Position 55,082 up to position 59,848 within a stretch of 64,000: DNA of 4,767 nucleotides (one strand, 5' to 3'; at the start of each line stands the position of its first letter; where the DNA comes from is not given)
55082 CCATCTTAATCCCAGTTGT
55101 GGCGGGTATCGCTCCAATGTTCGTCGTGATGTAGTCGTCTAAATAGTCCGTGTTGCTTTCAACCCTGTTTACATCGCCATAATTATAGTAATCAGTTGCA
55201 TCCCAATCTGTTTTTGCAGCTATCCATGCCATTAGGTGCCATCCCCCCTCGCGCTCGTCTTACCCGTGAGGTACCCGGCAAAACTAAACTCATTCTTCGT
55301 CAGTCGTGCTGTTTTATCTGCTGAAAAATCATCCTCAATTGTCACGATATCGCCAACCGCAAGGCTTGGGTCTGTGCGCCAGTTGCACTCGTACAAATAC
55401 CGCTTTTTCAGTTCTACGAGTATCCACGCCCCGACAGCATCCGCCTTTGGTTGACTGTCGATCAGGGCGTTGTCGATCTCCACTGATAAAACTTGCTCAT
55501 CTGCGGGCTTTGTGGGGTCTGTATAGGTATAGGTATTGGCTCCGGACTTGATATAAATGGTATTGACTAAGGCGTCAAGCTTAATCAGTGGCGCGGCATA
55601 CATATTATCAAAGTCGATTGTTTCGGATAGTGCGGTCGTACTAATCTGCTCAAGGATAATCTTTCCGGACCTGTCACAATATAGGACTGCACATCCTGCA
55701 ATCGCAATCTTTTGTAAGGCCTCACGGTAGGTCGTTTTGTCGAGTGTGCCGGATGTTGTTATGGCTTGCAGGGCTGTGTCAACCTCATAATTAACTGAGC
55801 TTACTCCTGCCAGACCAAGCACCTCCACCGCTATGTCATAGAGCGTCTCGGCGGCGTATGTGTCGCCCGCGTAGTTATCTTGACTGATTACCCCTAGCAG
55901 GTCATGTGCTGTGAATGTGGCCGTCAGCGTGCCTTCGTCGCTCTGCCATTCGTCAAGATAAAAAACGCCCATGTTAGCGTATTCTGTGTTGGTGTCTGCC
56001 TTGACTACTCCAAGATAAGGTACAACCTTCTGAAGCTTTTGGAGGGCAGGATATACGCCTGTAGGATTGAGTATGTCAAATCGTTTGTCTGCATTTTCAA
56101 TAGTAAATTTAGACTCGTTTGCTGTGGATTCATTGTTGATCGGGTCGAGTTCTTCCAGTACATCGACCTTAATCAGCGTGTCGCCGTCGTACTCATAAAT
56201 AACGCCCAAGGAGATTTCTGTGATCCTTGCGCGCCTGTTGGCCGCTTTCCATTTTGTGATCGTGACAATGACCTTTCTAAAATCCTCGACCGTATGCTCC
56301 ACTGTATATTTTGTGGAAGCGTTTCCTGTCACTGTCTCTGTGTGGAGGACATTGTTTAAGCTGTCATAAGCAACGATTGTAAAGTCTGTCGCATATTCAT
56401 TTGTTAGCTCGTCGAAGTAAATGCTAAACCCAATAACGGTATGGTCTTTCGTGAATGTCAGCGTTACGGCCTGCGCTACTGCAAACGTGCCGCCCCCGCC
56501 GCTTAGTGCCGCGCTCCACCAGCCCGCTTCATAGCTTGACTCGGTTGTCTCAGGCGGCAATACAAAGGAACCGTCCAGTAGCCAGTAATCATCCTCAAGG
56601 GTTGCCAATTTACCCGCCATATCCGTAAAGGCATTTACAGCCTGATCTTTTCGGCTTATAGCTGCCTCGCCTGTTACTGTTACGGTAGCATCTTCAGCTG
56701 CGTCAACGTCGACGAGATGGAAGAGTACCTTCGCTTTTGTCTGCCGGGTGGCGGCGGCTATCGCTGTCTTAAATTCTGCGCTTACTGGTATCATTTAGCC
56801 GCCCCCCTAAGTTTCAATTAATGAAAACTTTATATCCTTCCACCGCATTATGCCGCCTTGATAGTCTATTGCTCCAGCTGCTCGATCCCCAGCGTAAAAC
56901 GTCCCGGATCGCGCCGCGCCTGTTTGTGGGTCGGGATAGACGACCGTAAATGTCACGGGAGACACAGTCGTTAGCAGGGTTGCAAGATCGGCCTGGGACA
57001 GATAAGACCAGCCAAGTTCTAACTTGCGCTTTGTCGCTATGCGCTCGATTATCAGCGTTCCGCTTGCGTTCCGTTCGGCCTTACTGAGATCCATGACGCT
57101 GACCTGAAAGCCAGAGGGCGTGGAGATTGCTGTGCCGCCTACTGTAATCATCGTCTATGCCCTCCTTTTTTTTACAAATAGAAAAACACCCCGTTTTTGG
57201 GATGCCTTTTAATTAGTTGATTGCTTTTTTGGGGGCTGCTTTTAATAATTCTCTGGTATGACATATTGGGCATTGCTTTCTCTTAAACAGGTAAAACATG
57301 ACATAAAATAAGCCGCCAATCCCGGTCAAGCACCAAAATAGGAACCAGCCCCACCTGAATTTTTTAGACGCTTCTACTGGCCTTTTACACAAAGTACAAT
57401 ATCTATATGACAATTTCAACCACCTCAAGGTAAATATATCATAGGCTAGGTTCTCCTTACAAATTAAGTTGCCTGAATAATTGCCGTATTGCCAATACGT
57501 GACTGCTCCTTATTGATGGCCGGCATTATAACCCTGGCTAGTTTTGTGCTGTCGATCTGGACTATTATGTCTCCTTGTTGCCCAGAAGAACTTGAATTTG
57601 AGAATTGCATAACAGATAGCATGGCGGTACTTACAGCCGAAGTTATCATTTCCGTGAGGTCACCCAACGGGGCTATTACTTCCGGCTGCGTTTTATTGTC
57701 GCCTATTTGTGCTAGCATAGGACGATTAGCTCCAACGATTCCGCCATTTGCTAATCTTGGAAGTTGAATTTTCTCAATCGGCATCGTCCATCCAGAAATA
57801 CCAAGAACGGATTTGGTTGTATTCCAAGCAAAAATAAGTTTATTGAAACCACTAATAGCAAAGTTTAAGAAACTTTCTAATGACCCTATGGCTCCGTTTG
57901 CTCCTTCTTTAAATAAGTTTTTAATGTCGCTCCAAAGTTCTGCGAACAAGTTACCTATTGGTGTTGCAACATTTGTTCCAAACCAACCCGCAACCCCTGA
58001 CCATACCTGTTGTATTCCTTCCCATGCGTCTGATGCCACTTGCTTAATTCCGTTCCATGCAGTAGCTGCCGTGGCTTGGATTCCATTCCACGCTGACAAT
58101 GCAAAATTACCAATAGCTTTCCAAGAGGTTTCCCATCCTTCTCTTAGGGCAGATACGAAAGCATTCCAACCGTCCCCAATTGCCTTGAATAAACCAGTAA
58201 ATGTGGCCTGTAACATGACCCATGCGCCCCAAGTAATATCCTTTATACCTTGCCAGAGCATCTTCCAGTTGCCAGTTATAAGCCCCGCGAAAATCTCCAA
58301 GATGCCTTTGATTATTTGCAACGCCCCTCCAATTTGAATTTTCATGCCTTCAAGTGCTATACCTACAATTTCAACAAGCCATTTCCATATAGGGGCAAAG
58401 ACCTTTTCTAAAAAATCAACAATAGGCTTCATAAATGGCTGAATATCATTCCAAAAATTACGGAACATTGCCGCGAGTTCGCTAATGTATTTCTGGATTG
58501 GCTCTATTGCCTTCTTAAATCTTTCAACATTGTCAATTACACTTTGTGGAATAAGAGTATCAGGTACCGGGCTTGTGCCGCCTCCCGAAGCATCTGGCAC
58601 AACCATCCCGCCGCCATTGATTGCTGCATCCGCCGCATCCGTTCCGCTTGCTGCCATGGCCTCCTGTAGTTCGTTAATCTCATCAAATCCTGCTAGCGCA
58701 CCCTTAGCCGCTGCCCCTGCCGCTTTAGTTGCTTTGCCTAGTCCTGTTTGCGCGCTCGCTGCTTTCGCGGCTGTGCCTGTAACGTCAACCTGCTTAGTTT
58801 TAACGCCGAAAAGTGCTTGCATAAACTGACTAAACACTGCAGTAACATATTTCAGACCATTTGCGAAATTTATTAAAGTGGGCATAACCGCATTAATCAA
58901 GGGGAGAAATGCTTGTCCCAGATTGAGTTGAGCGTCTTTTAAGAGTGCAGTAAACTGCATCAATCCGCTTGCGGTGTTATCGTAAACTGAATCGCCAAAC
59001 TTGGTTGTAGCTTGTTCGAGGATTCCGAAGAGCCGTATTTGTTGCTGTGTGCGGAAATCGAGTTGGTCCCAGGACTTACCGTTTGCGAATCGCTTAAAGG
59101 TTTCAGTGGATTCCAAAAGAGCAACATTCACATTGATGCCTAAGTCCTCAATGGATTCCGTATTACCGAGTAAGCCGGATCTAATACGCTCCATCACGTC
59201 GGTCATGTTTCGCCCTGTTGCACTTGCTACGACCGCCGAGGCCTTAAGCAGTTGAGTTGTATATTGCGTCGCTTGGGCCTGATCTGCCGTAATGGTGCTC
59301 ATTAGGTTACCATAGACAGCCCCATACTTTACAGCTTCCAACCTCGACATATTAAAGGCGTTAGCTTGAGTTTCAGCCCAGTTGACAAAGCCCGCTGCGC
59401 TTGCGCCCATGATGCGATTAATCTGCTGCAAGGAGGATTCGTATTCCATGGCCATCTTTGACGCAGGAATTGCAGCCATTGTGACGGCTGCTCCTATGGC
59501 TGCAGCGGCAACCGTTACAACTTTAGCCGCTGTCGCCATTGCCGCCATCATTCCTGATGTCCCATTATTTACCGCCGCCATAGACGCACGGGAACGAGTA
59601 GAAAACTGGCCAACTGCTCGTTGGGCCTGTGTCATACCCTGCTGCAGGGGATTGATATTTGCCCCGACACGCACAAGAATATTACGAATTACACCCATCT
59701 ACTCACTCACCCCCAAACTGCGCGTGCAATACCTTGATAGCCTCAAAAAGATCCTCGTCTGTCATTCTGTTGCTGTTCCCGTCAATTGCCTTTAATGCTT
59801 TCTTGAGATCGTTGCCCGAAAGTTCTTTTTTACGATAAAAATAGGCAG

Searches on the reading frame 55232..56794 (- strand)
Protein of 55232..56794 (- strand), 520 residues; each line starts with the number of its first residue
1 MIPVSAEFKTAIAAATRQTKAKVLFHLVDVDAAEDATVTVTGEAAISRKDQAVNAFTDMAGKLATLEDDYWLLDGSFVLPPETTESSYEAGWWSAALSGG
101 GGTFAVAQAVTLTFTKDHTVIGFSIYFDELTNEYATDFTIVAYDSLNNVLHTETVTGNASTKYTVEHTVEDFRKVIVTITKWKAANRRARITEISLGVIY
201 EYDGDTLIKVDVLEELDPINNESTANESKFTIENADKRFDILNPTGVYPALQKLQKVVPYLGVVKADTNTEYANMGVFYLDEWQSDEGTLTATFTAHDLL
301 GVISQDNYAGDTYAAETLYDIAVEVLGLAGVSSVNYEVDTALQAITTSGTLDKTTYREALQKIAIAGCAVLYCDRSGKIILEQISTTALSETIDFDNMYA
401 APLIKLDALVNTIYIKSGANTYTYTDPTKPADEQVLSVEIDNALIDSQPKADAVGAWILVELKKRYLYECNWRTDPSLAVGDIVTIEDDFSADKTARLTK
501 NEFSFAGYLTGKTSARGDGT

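Call 70: search_protein_families(library=phrogs, proteins=[window:55232-56794:-], max_evalue=0.00001)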
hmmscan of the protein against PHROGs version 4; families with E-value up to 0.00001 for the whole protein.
window:55232-56794:- (520 aa): 4 families
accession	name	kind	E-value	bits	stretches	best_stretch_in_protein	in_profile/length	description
phrog_13879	-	unknown function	4e-145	485.3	1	1-517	1-545/571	-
phrog_33267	-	unknown function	3.7e-16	59.2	1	38-396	20-374/923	-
phrog_6616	-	tail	2.1e-13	50.1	1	225-515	64-341/991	tail protein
phrog_22212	-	unknown function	2.2e-07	29.5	1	254-489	74-313/1655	-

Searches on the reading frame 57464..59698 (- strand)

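Call 70: search_protein_families(library=phrogs, proteins=[window:57464-59698:-], max_evalue=0.00001)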
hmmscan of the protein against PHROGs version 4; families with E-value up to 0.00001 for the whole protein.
window:57464-59698:- (744 aa): 14 families
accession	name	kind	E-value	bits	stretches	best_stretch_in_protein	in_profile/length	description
phrog_31409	-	tail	1.1e-110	371.1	1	3-335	3-341/365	tail length tape measure protein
phrog_1535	-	tail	2.2e-104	351.6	2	11-406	153-534/1152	tail length tape measure protein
phrog_31167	-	unknown function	1.8e-35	123.8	1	195-310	2-117/515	-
phrog_15193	-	unknown function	5.8e-35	121.7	1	5-184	5-182/187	-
phrog_1272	-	tail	5e-19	68.6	1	237-692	527-955/1606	tail length tape measure protein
phrog_4070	-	tail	2e-13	50.4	1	394-613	98-349/989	tail length tape measure protein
phrog_4200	-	tail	3.3e-13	50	1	401-719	329-665/732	tail length tape measure protein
phrog_58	-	tail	2.7e-12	46.9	1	16-724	234-1040/1544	tail length tape measure protein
phrog_167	-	tail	8e-12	44.7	1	209-682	602-1057/1555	tail length tape measure protein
phrog_17020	-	unknown function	8.8e-12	45.9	1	438-739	44-350/353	-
phrog_305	-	tail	1.9e-11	44.3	1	249-561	359-645/1001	tail length tape measure protein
phrog_991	-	tail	3e-10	39.3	0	501-733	650-919/1966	tail length tape measure protein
phrog_8462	-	tail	8.9e-08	32.3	1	490-664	325-489/672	tail length tape measure protein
phrog_971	-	lysis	1.7e-06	28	1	399-657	549-790/1338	endolysin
